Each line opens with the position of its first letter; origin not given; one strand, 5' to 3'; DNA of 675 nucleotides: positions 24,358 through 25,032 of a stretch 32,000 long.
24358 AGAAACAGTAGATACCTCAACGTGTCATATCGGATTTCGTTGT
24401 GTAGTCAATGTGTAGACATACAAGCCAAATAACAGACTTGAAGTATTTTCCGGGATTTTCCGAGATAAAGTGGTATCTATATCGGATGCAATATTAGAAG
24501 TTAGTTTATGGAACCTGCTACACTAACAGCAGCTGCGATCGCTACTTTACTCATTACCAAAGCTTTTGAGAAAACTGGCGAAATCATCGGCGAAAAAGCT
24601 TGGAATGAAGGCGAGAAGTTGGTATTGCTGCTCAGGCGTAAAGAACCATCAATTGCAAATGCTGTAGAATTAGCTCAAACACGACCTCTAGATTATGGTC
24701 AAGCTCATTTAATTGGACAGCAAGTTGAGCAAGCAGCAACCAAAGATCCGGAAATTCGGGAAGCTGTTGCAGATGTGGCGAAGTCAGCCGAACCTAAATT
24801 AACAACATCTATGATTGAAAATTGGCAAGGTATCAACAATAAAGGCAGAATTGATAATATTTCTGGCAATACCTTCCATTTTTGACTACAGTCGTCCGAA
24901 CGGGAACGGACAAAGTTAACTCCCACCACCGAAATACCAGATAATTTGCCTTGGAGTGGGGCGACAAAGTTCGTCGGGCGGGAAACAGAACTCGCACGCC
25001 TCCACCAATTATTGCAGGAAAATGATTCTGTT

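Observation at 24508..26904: NLR-like NB-ARC/TPR STAND NTPase split from its N-terminal domain by one in-frame TGA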

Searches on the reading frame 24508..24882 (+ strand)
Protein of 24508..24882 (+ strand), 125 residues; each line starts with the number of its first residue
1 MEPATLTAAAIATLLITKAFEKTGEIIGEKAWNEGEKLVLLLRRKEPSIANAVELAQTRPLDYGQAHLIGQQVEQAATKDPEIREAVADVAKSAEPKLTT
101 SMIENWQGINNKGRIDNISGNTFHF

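Call 4: search_protein_families(library=pfam, proteins=[window:24508-24882:+], max_evalue=1)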
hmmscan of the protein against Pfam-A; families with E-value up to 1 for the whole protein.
window:24508-24882:+ (125 aa): 0 families

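Call 5: find_homologous_proteins(query=window:24508-24882:+, max_evalue=0.001)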
Query window:24508-24882:+ (125 aa): 107 proteins with E <= 0.001 among 142 candidates.
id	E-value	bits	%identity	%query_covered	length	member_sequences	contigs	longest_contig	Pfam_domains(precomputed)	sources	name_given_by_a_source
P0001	4.5e-65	235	90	100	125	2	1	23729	-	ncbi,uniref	ncbi:hypothetical protein [Tolypothrix sp. VBCCA 56010]|uniref:hypothetical protein n=1 Tax=Tolypoth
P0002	1.4e-54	201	79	100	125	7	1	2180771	-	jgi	jgi:undecaprenyl pyrophosphate synthase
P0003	2.8e-54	200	78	100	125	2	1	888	-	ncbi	-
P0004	3.8e-54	199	77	100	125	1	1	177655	-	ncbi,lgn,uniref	ncbi:hypothetical protein [Scytonema sp. PRP1]|uniref:hypothetical protein n=1 Tax=Scytonema sp. PRP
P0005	3.7e-53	196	77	100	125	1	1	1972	-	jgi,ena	jgi:hypothetical protein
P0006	3.6e-51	190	74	100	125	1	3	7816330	-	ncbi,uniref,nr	ncbi:hypothetical protein DP113_15840 [Brasilonema octagenarum UFV-E1]|uniref:Uncharacterized protei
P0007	5.6e-51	189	73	100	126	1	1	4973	-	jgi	jgi:hypothetical protein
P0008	8.8e-51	189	73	100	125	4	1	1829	-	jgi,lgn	jgi:hypothetical protein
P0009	9.4e-51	189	72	100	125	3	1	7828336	-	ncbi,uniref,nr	ncbi:hypothetical protein FD723_09405 [Nostoc sp. C052]|uniref:hypothetical protein n=1 Tax=Nostoc s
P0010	1.6e-50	188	75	100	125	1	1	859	-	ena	-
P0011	2.0e-50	187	72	100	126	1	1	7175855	-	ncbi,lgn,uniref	ncbi:hypothetical protein [Nostoc sp. C110]|uniref:hypothetical protein n=1 Tax=Nostoc sp. C110 TaxI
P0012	2.9e-50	187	72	100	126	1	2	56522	-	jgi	jgi:hypothetical protein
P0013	4.6e-50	186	71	100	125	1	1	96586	-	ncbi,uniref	ncbi:MAG: hypothetical protein V7K38_10400 [Nostoc sp.]|uniref:hypothetical protein n=1 Tax=Nostoc s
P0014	4.9e-50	186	71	100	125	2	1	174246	-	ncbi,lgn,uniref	ncbi:hypothetical protein [Nostoc sp.]|uniref:hypothetical protein n=1 Tax=Nostoc sp. TaxID=1180 Rep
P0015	6.0e-50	186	71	100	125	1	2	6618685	-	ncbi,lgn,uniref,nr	ncbi:hypothetical protein PQG02_29125 [Nostoc sp. UHCC 0926]|uniref:hypothetical protein n=1 Tax=unc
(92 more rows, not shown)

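Call 6: search_protein_families(library=ncbifam, proteins=[window:24508-24882:+], max_evalue=1)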
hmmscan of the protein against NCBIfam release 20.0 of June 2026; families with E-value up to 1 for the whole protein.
window:24508-24882:+ (125 aa): 0 families

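Call 9: find_related_loci(query=A1, collection=genome_contigs, flank=5000)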
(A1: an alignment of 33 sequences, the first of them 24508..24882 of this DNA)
Query A1 (125 aa) in genome_contigs; peptide patterns used: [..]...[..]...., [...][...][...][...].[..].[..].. (x = any residue, [..] = any of these).
227 stretches matched a pattern; 158 encode a relative of the query (tblastn E <= 1e-3); the best 80 are kept; 80 distinct loci.
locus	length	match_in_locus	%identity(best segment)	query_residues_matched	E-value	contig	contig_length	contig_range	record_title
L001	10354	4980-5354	90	1-125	5e-60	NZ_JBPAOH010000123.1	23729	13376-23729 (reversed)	Tolypothrix sp. VBCCA 56010 strain VBCCA:56010 contig00123, whole genome shotgun sequence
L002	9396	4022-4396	73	1-125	9e-58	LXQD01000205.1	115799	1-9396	Nostoc minutum NIES-26 scaffold29.1, whole genome shotgun sequence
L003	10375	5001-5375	72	1-125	1e-57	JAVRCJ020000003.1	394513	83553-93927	MAG: Nostoc sp. DedSLP01 Nostoc_sp_DedSLP01_3, whole genome shotgun sequence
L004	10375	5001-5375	73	1-125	6e-58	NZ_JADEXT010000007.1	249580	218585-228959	Nostoc sp. LEGE 12447 NODE_20_length_2, whole genome shotgun sequence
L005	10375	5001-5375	72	1-125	1e-57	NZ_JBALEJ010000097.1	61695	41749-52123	MAG: Nostoc sp. isolate P6602 bin 13 NODE_588_length_61695_cov_31.064448, whole genome shotgun sequence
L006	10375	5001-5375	71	1-125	3e-57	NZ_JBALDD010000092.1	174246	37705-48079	MAG: Nostoc sp. isolate P12649 bin 6 NODE_21_length_174246_cov_150.672497, whole genome shotgun sequence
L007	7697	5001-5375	71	1-125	6e-57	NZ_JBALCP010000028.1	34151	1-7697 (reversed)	MAG: Nostoc sp. isolate P12559 bin 8 NODE_428_length_34151_cov_195.514946, whole genome shotgun sequence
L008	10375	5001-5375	71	1-125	5e-57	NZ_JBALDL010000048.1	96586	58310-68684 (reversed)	MAG: Nostoc sp. isolate P2037 bin 28 NODE_243_length_96586_cov_104.617830, whole genome shotgun sequence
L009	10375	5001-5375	71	1-125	5e-57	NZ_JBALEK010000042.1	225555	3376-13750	MAG: Nostoc sp. isolate P6620 bin 4 NODE_12_length_225555_cov_42.297596, whole genome shotgun sequence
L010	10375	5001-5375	71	1-125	3e-57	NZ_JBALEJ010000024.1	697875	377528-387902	MAG: Nostoc sp. isolate P6602 bin 13 NODE_1_length_697875_cov_31.595239, whole genome shotgun sequence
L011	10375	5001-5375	71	1-125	1e-56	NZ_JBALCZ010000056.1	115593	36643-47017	MAG: Nostoc sp. isolate P12591 bin 6 NODE_67_length_115593_cov_99.049005, whole genome shotgun sequence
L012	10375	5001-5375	72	1-125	9e-57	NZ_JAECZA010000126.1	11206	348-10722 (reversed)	Dendronalium phyllosphericum CENA369 scaffold126, whole genome shotgun sequence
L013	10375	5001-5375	72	1-125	7e-57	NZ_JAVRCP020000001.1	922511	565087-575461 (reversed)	MAG: Nostoc sp. DedVER02 Nostoc_sp_DedVER02_1, whole genome shotgun sequence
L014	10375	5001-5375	70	1-125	3e-56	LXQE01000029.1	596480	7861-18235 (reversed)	Nostoc punctiforme NIES-2108 scaffold13.1, whole genome shotgun sequence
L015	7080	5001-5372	71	1-125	2e-55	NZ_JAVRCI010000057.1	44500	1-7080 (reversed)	MAG: Nostoc sp. DedQUE12b contig_57, whole genome shotgun sequence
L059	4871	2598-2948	49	1-113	2e-27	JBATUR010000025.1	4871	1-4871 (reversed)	MAG: Coleofasciculaceae cyanobacterium isolate MFD12171_ilm_asm_bin21 k127_110165, whole genome shotgun sequence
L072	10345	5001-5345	47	1-112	1e-20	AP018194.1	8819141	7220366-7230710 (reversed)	Scytonema sp. HK-05 DNA, nearly complete genome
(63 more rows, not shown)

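Call 22: search_protein_representatives(alignment_id=A1)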
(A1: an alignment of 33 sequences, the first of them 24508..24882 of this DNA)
Query: 33 sequences, 134 profile positions. Proteins with E-value up to 0.001 (for the whole library): 477; up to 1e-10: 250; up to 1e-30: 20. The best 150 are listed.
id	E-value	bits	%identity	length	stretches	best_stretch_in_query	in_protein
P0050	7.9e-57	207.3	-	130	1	2-131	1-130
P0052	1.6e-46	173.9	-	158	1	2-121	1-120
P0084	8.5e-45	168.3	-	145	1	1-119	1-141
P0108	2.8e-41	156.9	-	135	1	2-130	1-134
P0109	1.5e-39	151.3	-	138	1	1-130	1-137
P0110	3.3e-37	143.7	-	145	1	2-117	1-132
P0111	1.1e-36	142.1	-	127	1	2-131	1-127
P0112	4.7e-36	140.0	-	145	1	2-131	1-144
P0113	2.6e-35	137.6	-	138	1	2-111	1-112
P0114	1.7e-34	135.0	-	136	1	1-130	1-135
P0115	2.6e-34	134.4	-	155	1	2-118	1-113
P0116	1.4e-33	132.0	-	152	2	2-92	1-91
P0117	1.7e-33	131.8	-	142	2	2-98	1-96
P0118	1.3e-32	128.9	-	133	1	2-130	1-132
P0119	1.5e-32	128.7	-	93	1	2-94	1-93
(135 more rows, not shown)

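Call 37: predict_structure(alignment_id=A1)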
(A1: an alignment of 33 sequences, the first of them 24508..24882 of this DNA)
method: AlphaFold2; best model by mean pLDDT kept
length: 125 residues; sequences in the alignment: 33
mean_pLDDT: 66.5   pTM: 0.57
mean pLDDT of the five models: 66.5, 65.4, 62.2, 59.3, 54.7
residues with pLDDT >= 90: 0; 70-90: 64; 50-70: 34; < 50: 27
segments of 3 or more residues with pLDDT < 50: 1-5, 106-125
pLDDT, mean of each block of 10 residues (from residue 1): 51 68 57 83 87 77 73 84 85 62 49 39 34
secondary structure, 60 per line:
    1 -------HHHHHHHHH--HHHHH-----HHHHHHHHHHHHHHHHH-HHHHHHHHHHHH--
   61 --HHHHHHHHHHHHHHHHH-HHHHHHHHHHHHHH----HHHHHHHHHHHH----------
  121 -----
elements in order: H8-16 H19-23 H29-45 H47-58 H63-79 H81-94 H99-110

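Call 39: search_solved_structures(query=A1, max_evalue=10)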
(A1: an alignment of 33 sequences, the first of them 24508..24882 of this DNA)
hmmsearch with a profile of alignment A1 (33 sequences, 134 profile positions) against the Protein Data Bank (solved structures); distinct sequences matched with E-value up to 10: 18.
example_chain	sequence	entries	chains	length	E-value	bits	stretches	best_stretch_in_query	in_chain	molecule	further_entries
8qae_A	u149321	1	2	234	0.00033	23.9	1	32-109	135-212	sc-apCC-6-SLLA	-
7unh_A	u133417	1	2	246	0.0091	19.3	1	68-108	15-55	SP2 designed chlorophyll dimer protein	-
7uni_A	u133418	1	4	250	0.014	18.6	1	68-108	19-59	SP2-ZnPPaM designed chlorophyll dimer protein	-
8qaf_A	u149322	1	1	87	0.12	15.7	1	73-106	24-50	sc-apCC-8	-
8a3k_UNK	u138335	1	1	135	0.13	15.5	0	72-111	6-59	sc-apCC-4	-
7bau_A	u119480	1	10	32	0.18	15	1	82-108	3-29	CC-Type2-(TgLaId)4-W19BrPhe.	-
6g65_A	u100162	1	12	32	0.3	14.4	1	71-95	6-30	CC-Type2-VV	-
6g67_A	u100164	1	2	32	0.37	14.1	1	71-95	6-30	CC-Type2-II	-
6g66_A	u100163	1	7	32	0.46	13.8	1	71-95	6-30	CC-Type2-IV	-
2bzb_A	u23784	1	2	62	0.5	13.7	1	41-93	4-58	CONSERVED DOMAIN PROTEIN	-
2vs0_A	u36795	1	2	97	0.76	13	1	35-102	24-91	VIRULENCE FACTOR ESXA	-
2vrz_A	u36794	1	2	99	0.81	13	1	36-102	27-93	VIRULENCE FACTOR ESXA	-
3k42_A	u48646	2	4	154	1.3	12.3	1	22-80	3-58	Cation-dependent mannose-6-phosphate receptor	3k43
3k41_A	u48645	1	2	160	1.4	12.2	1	22-80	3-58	Cation-dependent mannose-6-phosphate receptor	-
9r1o_A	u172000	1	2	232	1.6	12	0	71-115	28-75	sc-apCC-6-DPH-NR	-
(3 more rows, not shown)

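Call 40: search_protein_families(library=padloc, proteins=[window:24508-24882:+], max_evalue=1)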
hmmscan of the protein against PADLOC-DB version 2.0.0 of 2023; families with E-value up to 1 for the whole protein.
window:24508-24882:+ (125 aa): 0 families

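Call 41: fold_search(model_id=the predicted structure, library=pdb)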
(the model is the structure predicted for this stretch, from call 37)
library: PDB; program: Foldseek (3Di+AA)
matches with E <= 10: 48; with E <= 0.001: 0
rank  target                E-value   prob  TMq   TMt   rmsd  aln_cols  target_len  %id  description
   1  4bjn_C                1.5e+00  0.08  0.21  0.13  14.1       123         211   17  Crystal structure of the flax-rust effector AvrM-A (released 2013-10-16)
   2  4m70_I                2.5e+00  0.07  0.23  0.26  16.5       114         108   14  Crystal structure of potato Rx-CC domain in complex with RanGAP2-WPP domain (released 2013-11-13)
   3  1oed_E                2.7e+00  0.04  0.20  0.20  14.4       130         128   15  STRUCTURE OF ACETYLCHOLINE RECEPTOR PORE FROM ELECTRON IMAGES (released 2003-06-26)
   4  3pvp_A                2.9e+00  0.11  0.26  0.32   9.8        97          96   15  Structure of Mycobacterium tuberculosis DnaA-DBD in complex with box2 DNA (released 2011-05-25)
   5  4m70_Q                2.9e+00  0.06  0.22  0.25  16.4       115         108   16  Crystal structure of potato Rx-CC domain in complex with RanGAP2-WPP domain (released 2013-11-13)
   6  4cyb_A                3.0e+00  0.07  0.27  0.22  13.4       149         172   13  DpsC from Streptomyces coelicolor (released 2014-06-25)
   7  8hll_B                3.2e+00  0.08  0.30  0.28  13.5       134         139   12  Crystal structure of p53/BCL2 fusion complex (complex 1) (released 2023-07-26)
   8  9y59_A                3.4e+00  0.06  0.23  0.19  13.1       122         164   15  Crystal structure of CSD20f3B, a designed switching binder to CSD20f3A (released 2025-09-17)
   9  6n4n_F                4.0e+00  0.04  0.19  0.14  13.4       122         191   19  Crystal structure of the designed protein DNCR2/danoprevir/NS3a complex (released 2019-09-11)
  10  4cyb_D                4.9e+00  0.05  0.26  0.21  13.2       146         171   10  DpsC from Streptomyces coelicolor (released 2014-06-25)
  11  3pvp_B                5.1e+00  0.08  0.26  0.32   9.8        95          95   14  Structure of Mycobacterium tuberculosis DnaA-DBD in complex with box2 DNA (released 2011-05-25)
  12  9g28_I                5.1e+00  0.07  0.29  0.16  15.6       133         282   16  snR30 snoRNP - State 2 - Utp23-Krr1-deltaC3 (released 2025-06-18)
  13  5nqn                  5.1e+00  0.04  0.19  0.19  11.8       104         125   12  CU(I)-CSP3 (COPPER STORAGE PROTEIN 3) FROM METHYLOSINUS (released 2017-05-31)
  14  2gsc_A                5.4e+00  0.04  0.25  0.26  12.7       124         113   17  Crystal Structure of the Conserved Hypothetical Cytosolic Protein Xcc0516 from Xanthomonas campestris (released 2006-10-03)
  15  4bjn_G                5.4e+00  0.04  0.24  0.16  12.3       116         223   19  Crystal structure of the flax-rust effector AvrM-A (released 2013-10-16)
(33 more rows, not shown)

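Call 42: list_cluster_members(proteins=[window:24508-24882:+, L014:5001-5378:+, window:24946-26901:+])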
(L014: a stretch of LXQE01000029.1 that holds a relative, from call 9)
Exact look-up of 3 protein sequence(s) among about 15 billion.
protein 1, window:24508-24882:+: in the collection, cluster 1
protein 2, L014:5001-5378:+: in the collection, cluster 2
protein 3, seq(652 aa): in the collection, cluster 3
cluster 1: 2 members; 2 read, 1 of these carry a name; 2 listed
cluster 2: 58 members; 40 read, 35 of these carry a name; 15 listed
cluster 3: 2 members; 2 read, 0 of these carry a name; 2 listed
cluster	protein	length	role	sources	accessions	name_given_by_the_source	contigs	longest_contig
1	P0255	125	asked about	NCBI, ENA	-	-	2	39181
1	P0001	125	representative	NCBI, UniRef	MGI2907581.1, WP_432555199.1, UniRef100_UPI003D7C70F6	hypothetical protein [Tolypothrix sp. VBCCA 56010] | hypothetical protein n=1 Tax=Tolypothrix sp. VBCCA 56010 TaxID=3137731 RepID=UPI003D7C70F6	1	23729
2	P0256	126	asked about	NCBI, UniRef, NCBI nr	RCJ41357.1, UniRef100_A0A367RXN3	hypothetical protein A6769_00055 [Nostoc punctiforme NIES-2108] | Uncharacterized protein n=1 Tax=Nostoc punctiforme NIES-2108 TaxID=1356359 ...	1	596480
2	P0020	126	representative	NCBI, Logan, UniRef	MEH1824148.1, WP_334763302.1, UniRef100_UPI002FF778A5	MAG: hypothetical protein V7L22_02050 [Nostoc sp.] | hypothetical protein n=1 Tax=Nostoc sp. TaxID=1180 RepID=UPI002FF778A5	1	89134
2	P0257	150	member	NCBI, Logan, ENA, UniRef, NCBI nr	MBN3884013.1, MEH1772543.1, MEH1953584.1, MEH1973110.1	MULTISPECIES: hypothetical protein [unclassified Nostoc] | hypothetical protein n=1 Tax=unclassified Nostoc TaxID=2593658 RepID=UPI001D58E0BB | hypothetical protein [Nostoc sp. JL34]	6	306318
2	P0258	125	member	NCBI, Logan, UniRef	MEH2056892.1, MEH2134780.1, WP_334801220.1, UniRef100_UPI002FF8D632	MAG: hypothetical protein V7K97_12195 [Nostoc sp.] | hypothetical protein n=1 Tax=Nostoc sp. TaxID=1180 RepID=UPI002FF8D632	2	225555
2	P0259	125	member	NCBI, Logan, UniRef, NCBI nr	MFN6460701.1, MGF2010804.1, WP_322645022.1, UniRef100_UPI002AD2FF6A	MAG: hypothetical protein RMZ41_002500 [Nostoc sp. DedVER02] | hypothetical protein n=1 Tax=unclassified Nostoc TaxID=2593658 RepID=UPI002AD2FF6A | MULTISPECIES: hypothetical protein [unclassified Nostoc]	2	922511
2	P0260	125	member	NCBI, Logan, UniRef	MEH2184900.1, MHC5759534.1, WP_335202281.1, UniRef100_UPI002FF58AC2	MAG: hypothetical protein V7K64_01775 [Nostoc sp.] | hypothetical protein n=1 Tax=Nostoc sp. TaxID=1180 RepID=UPI002FF58AC2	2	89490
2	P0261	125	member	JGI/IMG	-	hypothetical protein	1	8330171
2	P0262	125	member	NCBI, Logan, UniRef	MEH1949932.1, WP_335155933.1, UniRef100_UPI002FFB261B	MAG: hypothetical protein V7K77_23720 [Nostoc sp.] | hypothetical protein n=1 Tax=Nostoc sp. TaxID=1180 RepID=UPI002FFB261B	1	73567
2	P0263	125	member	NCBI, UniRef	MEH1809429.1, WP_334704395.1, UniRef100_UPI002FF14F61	hypothetical protein [Nostoc sp.] | hypothetical protein n=1 Tax=Nostoc sp. TaxID=1180 RepID=UPI002FF14F61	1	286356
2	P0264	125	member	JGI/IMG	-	hypothetical protein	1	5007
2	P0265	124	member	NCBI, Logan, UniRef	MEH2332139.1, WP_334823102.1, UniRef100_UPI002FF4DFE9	hypothetical protein [Nostoc sp.] | hypothetical protein n=1 Tax=Nostoc sp. TaxID=1180 RepID=UPI002FF4DFE9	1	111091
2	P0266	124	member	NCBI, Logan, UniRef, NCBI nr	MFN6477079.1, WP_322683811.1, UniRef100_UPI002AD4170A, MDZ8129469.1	hypothetical protein [Nostoc sp. DedQUE07] | hypothetical protein n=1 Tax=Nostoc sp. DedQUE07 TaxID=3075392 RepID=UPI002AD4170A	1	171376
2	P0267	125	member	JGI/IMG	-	hypothetical protein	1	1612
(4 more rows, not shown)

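Call 61: search_protein_families(library=pfam, proteins=[L072:5442-7500:+], max_evalue=0.01)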
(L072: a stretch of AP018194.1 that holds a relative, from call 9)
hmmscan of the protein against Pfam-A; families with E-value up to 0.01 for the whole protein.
L072:5442-7500:+ (686 aa): 15 families
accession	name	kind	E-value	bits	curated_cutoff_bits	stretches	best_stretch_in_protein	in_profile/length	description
PF13646.12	HEAT_2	-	1.6e-30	105.7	27.7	3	539-620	1-77/88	HEAT repeats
PF05729.18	NACHT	-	2e-15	57.4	26.7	1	107-251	3-166/167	NACHT domain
PF13401.12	AAA_22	-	1.1e-06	29.5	27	1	105-210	6-119/130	AAA domain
PF03130.22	HEAT_PBS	-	2.1e-06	28.2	20.9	0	555-579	2-24/27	PBS lyase HEAT-like repeat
PF20720.3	nSTAND3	-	2.4e-06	27.8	27.2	1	103-236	16-133/155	Novel STAND NTPase 3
PF25199.1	nSTAND_NTPase5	-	9.6e-06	25.9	34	1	90-224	27-143/145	Novel STAND NTPase 5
PF13513.12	HEAT_EZ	-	1.1e-05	26.2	27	0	530-565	21-55/55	HEAT-like repeat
PF24883.2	NPHP3_N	-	2.7e-05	24.9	24.8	0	166-214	117-164/164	Nephrocystin 3, N-terminal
PF13191.12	AAA_16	-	5.4e-05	24.2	32.6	1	91-198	11-124/167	AAA ATPase domain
PF02985.28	HEAT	-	8.8e-05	22.9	23.5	0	642-668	2-27/31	HEAT repeat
PF03308.22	MeaB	-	0.00096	18.7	23.1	1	87-130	18-59/273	Methylmalonyl Co-A mutase-associated GTPase MeaB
PF13238.12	AAA_18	-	0.0026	18.6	29.4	0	107-214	1-100/128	AAA domain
PF00005.33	ABC_tran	-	0.0033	18.5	25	1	103-126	10-33/137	ABC transporter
PF20693.3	YobI-ATPase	-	0.0046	17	27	1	100-173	10-75/363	YobI-like P-loop NTPase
PF01935.23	DUF87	-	0.005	17.4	23.2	0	98-136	17-55/220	Helicase HerA, central domain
